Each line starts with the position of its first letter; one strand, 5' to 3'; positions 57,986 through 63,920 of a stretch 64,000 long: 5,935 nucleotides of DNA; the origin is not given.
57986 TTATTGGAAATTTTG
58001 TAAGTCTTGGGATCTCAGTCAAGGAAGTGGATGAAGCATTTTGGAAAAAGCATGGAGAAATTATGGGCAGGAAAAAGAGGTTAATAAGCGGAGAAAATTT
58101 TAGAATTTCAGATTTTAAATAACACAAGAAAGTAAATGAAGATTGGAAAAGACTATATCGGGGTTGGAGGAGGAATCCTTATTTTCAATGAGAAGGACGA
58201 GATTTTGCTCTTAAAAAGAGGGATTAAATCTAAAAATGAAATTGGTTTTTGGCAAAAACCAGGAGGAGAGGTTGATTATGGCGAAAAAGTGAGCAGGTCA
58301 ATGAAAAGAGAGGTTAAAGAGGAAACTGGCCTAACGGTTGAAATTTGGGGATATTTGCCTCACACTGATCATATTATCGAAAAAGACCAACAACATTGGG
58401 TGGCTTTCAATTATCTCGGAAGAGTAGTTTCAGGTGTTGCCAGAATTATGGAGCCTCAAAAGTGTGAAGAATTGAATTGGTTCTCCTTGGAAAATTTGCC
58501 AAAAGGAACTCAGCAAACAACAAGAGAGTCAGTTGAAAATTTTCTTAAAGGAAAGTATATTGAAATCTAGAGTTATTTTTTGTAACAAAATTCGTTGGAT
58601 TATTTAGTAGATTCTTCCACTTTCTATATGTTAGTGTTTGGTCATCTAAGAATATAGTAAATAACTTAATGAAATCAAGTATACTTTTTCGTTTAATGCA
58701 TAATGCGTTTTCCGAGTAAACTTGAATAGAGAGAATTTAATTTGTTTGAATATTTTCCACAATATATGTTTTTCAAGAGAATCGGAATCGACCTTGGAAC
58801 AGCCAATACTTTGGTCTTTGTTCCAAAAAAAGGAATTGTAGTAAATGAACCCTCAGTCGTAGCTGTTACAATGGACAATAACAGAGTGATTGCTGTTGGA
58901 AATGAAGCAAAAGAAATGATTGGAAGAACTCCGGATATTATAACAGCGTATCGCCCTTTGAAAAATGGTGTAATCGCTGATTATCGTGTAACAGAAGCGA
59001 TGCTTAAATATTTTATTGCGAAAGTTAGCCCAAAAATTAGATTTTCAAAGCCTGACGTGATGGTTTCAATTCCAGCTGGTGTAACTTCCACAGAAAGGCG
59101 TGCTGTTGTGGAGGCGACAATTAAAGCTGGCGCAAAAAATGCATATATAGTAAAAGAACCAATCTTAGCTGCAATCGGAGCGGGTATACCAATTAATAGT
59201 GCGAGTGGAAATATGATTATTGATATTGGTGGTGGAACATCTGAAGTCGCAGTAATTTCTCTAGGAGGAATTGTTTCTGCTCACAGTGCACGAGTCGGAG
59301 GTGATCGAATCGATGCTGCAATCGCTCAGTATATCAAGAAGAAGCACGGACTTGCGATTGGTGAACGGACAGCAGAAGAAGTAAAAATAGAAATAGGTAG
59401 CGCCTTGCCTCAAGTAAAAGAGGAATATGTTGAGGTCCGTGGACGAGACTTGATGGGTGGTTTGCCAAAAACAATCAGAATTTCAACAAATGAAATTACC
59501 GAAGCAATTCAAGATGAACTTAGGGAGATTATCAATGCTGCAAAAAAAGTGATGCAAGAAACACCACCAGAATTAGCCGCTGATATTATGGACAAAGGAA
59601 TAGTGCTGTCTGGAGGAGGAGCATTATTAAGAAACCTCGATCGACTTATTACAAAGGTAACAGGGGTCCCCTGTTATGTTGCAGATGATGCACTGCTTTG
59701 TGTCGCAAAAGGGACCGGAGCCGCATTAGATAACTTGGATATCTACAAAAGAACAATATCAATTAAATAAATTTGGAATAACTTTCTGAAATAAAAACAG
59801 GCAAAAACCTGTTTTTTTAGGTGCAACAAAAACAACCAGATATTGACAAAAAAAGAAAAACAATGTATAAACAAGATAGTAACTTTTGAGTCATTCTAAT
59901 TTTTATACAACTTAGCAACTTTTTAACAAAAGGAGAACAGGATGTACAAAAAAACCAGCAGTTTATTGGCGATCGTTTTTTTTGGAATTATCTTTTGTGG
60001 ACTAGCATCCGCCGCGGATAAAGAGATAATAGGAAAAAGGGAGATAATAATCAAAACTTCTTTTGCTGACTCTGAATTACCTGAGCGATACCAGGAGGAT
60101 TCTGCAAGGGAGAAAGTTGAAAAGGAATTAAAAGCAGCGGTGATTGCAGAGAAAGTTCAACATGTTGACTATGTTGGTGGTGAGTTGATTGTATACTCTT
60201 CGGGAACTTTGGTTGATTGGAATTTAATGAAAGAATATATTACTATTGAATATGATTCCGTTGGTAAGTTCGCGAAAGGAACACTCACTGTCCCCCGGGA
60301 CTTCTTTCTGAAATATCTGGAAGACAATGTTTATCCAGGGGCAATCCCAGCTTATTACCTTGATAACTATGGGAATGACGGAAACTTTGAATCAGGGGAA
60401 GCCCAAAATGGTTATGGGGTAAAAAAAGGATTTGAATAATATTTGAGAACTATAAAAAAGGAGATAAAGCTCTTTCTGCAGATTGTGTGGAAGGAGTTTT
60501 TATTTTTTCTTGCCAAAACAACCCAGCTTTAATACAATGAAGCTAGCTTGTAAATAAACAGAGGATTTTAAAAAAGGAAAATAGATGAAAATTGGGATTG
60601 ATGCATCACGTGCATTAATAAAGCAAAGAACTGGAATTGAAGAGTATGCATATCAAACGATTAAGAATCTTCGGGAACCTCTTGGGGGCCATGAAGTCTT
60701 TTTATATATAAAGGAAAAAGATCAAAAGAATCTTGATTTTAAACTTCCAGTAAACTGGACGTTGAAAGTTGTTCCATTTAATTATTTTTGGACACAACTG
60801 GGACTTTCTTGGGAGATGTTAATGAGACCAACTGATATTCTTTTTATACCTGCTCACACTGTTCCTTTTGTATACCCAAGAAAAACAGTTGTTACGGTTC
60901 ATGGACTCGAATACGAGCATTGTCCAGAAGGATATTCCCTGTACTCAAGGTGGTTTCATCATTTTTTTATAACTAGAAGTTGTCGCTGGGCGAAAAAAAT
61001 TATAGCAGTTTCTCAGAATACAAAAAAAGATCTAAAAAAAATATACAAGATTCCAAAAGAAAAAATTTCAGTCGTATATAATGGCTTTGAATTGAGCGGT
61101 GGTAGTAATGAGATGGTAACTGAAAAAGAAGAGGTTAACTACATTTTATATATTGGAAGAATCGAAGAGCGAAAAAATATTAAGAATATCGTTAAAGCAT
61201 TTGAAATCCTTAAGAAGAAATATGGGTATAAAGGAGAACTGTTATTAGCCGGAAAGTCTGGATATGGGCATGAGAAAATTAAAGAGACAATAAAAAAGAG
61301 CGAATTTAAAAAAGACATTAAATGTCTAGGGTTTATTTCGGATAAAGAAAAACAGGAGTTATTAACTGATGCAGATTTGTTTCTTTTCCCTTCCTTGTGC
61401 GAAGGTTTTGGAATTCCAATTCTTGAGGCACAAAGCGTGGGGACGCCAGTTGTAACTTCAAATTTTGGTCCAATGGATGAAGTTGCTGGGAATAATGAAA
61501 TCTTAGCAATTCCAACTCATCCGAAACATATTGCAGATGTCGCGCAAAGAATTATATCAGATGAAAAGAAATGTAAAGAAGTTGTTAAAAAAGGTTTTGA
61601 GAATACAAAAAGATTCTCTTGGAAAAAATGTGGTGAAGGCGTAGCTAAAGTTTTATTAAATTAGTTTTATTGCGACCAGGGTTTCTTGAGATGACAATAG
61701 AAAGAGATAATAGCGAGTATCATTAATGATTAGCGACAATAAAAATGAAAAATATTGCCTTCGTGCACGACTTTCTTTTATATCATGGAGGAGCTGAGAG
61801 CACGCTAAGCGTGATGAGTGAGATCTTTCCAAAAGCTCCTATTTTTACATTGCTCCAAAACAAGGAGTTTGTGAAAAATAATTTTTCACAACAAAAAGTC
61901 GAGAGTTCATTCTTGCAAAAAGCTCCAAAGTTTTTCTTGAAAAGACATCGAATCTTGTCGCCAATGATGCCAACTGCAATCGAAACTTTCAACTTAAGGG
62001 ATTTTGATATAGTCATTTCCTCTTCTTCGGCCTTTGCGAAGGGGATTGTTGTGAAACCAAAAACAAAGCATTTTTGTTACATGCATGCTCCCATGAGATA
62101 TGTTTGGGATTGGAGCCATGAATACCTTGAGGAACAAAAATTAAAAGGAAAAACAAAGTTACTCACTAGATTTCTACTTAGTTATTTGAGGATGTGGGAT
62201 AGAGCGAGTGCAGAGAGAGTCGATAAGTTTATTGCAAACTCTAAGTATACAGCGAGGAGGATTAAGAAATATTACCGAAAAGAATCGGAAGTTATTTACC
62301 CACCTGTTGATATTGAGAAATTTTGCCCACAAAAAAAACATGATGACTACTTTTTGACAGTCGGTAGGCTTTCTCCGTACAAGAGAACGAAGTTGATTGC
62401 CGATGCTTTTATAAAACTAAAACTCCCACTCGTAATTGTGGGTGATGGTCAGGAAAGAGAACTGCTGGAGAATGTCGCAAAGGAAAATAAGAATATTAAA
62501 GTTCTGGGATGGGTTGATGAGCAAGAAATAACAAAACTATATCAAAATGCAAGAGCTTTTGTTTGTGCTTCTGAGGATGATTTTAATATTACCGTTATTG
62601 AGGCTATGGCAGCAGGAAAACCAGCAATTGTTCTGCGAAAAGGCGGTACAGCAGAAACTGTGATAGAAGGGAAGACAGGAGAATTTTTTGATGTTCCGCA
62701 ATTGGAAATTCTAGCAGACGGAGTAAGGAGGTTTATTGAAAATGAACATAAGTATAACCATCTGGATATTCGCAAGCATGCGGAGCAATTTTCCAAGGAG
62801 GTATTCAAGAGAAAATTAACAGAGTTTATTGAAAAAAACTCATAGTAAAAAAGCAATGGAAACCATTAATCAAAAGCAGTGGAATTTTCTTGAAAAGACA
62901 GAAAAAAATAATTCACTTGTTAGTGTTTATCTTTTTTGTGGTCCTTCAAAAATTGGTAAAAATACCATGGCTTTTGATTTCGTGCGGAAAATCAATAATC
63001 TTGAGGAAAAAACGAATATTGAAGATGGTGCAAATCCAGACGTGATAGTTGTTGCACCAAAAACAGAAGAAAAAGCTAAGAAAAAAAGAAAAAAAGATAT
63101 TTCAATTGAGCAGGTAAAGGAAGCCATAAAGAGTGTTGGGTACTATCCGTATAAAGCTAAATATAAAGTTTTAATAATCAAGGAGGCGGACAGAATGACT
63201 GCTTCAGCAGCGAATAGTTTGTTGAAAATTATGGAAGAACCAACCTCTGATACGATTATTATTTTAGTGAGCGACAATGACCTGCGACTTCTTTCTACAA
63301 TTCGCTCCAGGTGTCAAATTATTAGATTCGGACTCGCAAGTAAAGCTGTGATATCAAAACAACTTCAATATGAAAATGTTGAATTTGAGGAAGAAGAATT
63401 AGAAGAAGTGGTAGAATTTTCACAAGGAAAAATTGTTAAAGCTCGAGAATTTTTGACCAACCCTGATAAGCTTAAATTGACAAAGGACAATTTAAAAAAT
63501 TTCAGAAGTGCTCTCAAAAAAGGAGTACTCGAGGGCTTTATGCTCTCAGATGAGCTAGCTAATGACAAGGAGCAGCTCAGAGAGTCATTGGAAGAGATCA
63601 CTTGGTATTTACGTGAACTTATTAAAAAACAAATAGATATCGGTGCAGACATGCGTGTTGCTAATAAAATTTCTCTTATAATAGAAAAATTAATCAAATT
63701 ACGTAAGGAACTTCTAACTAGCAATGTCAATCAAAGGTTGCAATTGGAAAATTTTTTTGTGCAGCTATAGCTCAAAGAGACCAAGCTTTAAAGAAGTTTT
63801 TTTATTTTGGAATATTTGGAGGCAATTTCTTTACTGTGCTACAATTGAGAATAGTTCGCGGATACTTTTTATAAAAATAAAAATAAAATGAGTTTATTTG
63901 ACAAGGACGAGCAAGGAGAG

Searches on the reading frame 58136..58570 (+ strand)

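Call 65: search_protein_families(library=pfam, proteins=[window:58136-58570:+], max_evalue=0.0001)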
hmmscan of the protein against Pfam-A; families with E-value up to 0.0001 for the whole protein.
window:58136-58570:+ (144 aa): 1 family
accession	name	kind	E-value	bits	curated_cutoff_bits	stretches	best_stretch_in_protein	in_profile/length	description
PF00293.34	NUDIX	-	2.9e-20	73.1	21.1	1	13-134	7-132/134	NUDIX domain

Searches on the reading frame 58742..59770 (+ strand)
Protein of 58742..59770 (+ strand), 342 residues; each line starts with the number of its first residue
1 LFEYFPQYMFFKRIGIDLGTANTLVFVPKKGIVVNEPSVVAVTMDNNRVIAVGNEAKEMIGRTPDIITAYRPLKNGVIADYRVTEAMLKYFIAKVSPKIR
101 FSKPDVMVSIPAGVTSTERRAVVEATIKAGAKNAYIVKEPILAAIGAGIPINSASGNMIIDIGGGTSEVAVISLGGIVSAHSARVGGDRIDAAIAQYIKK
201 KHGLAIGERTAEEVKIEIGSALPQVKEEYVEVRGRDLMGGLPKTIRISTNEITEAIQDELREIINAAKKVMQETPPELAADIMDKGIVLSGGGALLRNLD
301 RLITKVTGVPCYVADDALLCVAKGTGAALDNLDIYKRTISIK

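Call 65: search_protein_families(library=pfam, proteins=[window:58742-59770:+], max_evalue=0.0001)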
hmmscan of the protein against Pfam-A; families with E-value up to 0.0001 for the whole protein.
window:58742-59770:+ (342 aa): 4 families
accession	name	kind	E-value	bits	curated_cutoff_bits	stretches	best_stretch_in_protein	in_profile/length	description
PF06723.19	MreB_Mbl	-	5.7e-137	456.4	27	1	12-335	2-325/327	MreB/Mbl protein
PF14450.12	FtsA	-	3.1e-13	50.6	31.8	1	159-314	2-110/127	Cell division protein FtsA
PF00022.25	Actin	-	1e-11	44.5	27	1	37-201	31-190/410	Actin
PF00012.26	HSP70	-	4.5e-11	42.1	20.6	1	87-309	117-352/599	Hsp70 protein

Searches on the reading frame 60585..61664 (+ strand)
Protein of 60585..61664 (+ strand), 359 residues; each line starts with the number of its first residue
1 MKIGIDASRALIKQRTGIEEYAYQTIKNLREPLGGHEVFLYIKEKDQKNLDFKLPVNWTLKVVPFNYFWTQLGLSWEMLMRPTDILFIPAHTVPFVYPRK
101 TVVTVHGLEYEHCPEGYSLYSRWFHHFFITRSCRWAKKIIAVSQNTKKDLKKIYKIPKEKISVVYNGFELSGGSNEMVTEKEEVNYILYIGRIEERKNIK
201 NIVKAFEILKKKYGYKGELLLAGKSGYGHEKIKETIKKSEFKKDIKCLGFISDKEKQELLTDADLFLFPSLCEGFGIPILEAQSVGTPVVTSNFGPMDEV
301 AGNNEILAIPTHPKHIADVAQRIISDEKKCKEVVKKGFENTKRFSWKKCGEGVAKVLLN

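Call 65: search_protein_families(library=pfam, proteins=[window:60585-61664:+], max_evalue=0.0001)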
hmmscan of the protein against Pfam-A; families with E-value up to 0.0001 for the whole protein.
window:60585-61664:+ (359 aa): 5 families
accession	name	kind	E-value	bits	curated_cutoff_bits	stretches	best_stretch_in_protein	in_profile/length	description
PF00534.26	Glycos_transf_1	-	2.9e-36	125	26.4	1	180-337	11-169/172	Glycosyl transferases group 1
PF13692.12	Glyco_trans_1_4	-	7.8e-26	91.5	27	1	186-326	3-142/142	Glycosyl transferases group 1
PF13439.12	Glyco_transf_4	-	2.7e-16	60.5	28.5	1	17-170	3-168/170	Glycosyltransferase Family 4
PF20706.3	GT4-conflict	-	1.6e-12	47.5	26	1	135-293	146-312/385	Family 4 Glycosyltransferase in conflict systems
PF13579.12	Glyco_trans_4_4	-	2.5e-05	25.1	29.7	0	100-167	96-158/158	Glycosyl transferase 4-like domain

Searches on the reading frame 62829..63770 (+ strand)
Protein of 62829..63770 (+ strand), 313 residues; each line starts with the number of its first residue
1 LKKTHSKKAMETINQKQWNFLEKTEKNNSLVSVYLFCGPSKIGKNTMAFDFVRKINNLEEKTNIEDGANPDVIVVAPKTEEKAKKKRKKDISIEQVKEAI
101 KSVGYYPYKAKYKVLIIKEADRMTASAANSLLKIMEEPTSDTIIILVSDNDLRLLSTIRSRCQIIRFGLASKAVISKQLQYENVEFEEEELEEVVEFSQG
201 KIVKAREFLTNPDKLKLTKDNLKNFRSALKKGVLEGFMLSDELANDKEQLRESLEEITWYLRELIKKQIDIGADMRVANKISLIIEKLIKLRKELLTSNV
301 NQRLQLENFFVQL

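Call 65: search_protein_families(library=pfam, proteins=[window:62829-63770:+], max_evalue=0.0001)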
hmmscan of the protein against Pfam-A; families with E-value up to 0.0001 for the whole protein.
window:62829-63770:+ (313 aa): 2 families
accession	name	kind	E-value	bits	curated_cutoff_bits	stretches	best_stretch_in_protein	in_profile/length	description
PF13177.12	DNA_pol3_delta2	-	9.9e-39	133.3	27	1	14-167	2-157/161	DNA polymerase III, delta subunit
PF00004.35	AAA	-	5.3e-05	24.1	21.2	0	35-165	2-126/131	ATPase family associated with various cellular activities (AAA)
